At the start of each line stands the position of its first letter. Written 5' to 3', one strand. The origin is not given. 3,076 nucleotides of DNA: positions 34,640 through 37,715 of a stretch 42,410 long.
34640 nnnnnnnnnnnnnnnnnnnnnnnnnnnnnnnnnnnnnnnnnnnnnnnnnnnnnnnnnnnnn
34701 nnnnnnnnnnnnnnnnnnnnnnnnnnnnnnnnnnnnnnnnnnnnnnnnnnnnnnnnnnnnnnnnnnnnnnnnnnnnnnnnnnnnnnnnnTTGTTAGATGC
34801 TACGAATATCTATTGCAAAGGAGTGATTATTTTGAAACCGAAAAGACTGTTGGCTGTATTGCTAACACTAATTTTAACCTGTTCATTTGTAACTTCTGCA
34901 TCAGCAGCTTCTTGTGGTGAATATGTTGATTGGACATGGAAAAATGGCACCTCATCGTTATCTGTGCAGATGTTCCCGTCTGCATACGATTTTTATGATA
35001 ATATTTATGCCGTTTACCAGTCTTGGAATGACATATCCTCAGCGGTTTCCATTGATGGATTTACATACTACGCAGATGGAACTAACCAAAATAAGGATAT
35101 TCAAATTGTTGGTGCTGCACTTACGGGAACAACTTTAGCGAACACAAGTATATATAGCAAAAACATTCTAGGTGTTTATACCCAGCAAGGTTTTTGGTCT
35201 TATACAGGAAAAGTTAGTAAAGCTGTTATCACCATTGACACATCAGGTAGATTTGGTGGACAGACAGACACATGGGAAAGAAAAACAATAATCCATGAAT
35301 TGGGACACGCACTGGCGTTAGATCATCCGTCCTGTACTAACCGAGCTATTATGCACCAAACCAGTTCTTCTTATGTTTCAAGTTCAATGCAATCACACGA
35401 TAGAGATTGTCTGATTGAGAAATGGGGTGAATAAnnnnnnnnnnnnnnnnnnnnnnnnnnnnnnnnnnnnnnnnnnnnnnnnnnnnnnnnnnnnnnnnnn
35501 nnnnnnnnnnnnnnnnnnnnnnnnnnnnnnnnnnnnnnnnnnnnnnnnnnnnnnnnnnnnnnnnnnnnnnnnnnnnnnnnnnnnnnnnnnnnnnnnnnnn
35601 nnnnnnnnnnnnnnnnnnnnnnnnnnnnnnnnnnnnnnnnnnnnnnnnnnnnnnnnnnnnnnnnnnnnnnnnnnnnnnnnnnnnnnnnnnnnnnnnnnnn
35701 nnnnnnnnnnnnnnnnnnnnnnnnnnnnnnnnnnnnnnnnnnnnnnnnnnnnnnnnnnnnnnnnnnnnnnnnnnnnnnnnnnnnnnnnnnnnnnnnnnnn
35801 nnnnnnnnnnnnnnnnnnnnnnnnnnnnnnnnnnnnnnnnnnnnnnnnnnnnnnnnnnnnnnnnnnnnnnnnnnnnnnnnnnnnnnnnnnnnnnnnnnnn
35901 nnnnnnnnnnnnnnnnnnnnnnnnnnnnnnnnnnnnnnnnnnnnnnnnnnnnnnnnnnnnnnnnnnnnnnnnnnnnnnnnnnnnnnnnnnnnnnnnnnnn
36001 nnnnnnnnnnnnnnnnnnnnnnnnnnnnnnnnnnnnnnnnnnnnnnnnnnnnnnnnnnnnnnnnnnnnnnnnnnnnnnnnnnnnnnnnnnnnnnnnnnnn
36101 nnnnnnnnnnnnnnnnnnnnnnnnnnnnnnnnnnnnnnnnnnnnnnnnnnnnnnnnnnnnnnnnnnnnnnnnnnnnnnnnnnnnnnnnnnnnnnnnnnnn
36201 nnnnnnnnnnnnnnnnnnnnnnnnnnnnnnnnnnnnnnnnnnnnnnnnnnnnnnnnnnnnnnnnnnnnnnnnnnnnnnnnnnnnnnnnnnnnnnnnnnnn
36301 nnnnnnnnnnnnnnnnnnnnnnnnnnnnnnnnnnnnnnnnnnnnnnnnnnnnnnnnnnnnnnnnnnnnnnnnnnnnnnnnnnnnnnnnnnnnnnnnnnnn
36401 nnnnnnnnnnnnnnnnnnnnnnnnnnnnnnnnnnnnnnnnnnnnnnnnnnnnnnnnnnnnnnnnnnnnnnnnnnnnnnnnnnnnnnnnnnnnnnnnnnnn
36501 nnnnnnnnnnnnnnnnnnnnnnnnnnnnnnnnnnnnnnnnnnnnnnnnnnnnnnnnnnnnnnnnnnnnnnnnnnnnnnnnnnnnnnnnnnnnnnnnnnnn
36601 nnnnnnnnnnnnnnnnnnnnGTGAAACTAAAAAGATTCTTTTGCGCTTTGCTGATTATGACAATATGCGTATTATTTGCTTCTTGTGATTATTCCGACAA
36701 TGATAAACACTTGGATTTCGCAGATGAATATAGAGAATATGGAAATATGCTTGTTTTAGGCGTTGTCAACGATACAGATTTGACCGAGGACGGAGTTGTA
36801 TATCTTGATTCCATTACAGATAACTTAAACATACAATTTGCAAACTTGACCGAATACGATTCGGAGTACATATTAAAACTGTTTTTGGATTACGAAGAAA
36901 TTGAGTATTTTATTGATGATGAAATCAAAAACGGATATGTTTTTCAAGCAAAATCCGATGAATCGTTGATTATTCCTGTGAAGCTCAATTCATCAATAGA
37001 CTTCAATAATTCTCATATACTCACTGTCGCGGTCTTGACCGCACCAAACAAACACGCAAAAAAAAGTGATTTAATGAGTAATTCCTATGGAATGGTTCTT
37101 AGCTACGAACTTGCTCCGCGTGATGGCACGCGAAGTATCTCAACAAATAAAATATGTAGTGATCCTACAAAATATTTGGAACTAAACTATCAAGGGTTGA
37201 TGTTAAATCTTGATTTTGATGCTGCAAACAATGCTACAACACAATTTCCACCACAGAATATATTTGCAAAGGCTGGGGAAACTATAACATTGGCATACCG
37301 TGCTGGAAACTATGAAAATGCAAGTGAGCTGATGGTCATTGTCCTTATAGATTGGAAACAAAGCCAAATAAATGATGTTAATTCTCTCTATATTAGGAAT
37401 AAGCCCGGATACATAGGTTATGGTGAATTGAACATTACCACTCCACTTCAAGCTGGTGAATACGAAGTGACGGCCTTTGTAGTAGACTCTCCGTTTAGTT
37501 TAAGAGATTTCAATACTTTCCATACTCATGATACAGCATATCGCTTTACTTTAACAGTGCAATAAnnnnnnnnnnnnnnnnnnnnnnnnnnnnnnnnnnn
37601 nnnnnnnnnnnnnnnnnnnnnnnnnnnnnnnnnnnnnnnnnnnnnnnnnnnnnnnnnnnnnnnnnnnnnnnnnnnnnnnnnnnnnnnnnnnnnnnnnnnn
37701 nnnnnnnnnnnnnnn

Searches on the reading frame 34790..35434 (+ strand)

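Call 22: search_protein_families(library=pfam, proteins=[window:34790-35434:+], max_evalue=0.001)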
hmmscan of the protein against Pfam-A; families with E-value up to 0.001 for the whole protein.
window:34790-35434:+ (214 aa): 1 family
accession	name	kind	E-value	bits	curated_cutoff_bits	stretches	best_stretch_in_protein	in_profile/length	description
PF00413.30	Peptidase_M10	-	0.00067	20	24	1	165-204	110-148/159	Matrixin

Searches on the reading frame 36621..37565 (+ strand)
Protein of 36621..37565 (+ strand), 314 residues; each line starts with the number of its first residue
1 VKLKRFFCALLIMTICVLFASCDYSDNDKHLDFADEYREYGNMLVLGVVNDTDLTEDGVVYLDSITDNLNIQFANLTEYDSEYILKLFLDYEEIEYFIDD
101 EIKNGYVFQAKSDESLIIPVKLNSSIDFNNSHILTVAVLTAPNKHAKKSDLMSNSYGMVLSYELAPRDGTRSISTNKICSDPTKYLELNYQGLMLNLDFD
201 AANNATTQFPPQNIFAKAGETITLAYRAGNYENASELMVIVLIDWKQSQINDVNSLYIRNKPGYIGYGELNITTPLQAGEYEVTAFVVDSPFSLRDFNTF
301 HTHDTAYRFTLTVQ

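Call 22: search_protein_families(library=pfam, proteins=[window:36621-37565:+], max_evalue=0.001)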
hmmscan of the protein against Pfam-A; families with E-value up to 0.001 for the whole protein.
window:36621-37565:+ (314 aa): 1 family
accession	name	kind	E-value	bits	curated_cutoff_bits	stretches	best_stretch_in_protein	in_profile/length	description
PF14524.12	Wzt_C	-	0.00061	20.2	30.4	0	217-311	29-129/143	Wzt C-terminal domain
